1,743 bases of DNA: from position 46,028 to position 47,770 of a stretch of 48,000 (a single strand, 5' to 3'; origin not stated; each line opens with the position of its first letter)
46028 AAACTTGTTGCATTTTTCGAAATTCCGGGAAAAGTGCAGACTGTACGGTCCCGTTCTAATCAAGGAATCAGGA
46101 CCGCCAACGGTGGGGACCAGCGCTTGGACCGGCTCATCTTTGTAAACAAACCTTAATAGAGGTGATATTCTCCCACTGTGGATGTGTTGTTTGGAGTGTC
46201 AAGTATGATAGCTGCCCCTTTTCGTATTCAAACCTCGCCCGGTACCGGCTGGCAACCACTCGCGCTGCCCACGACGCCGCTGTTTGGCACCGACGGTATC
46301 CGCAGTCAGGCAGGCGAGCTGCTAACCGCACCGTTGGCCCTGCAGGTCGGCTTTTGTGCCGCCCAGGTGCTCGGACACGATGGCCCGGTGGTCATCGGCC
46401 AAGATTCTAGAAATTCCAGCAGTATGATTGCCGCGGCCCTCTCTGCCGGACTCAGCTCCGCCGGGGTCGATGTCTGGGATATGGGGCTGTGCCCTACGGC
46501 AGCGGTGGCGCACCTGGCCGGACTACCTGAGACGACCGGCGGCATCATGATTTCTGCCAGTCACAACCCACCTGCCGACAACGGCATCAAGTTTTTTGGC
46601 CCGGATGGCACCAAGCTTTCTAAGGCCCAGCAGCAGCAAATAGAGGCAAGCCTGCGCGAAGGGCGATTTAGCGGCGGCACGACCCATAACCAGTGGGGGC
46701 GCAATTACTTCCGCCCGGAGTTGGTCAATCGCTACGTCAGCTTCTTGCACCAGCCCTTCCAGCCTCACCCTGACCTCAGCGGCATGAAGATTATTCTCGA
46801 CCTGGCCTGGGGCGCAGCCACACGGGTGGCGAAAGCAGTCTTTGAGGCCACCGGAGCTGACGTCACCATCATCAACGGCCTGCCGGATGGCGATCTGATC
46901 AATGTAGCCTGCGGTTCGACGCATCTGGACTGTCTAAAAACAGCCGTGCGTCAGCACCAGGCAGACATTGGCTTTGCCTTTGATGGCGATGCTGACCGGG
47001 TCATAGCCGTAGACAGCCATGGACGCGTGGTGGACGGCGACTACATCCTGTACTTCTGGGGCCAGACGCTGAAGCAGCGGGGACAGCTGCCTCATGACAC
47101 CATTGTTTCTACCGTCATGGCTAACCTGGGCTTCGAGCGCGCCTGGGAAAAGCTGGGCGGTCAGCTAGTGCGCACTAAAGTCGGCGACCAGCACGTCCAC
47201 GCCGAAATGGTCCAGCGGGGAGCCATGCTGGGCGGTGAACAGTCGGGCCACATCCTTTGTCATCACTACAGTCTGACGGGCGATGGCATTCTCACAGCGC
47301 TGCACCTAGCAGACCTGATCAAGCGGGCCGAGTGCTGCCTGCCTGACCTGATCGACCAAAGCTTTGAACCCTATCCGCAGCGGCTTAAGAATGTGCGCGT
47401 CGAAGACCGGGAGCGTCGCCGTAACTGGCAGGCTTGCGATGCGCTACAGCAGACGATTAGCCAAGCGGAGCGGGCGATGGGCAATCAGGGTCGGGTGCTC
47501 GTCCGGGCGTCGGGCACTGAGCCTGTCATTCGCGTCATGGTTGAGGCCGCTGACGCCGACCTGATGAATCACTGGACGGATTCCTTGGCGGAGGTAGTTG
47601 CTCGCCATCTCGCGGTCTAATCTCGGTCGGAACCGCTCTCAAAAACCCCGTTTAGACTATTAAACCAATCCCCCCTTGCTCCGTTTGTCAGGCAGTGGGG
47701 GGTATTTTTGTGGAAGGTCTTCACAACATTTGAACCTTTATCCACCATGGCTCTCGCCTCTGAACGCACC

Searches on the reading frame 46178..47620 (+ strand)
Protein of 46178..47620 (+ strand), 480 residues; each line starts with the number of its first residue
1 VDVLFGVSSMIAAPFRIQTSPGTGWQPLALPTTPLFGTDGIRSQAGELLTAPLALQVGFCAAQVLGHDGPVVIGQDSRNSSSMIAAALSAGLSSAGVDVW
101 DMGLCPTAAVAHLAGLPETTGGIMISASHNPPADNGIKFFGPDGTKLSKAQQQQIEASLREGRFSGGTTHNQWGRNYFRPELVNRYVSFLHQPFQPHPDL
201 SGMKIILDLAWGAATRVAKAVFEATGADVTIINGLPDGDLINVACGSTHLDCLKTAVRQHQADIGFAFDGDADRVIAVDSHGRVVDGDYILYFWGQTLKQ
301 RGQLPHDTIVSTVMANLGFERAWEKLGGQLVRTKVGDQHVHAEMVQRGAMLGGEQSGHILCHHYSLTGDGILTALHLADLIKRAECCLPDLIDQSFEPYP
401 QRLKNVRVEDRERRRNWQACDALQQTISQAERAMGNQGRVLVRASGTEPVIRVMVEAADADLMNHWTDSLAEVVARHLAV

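Call 70: search_protein_families(library=pfam, proteins=[window:46178-47620:+], max_evalue=0.0001)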
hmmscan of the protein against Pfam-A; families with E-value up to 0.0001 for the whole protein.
window:46178-47620:+ (480 aa): 4 families
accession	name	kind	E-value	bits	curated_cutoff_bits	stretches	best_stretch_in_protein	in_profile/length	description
PF02878.22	PGM_PMM_I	-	2.2e-40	138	22.5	1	35-163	3-135/138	Phosphoglucomutase/phosphomannomutase, alpha/beta/alpha domain I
PF02880.22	PGM_PMM_III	-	4.1e-32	111.1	20.7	1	286-399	1-115/115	Phosphoglucomutase/phosphomannomutase, alpha/beta/alpha domain III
PF00408.26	PGM_PMM_IV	-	6e-19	68.3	23.1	1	403-472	1-67/68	Phosphoglucomutase/phosphomannomutase, C-terminal domain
PF02879.22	PGM_PMM_II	-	1.8e-14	54.5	29.3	1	186-282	3-103/103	Phosphoglucomutase/phosphomannomutase, alpha/beta/alpha domain II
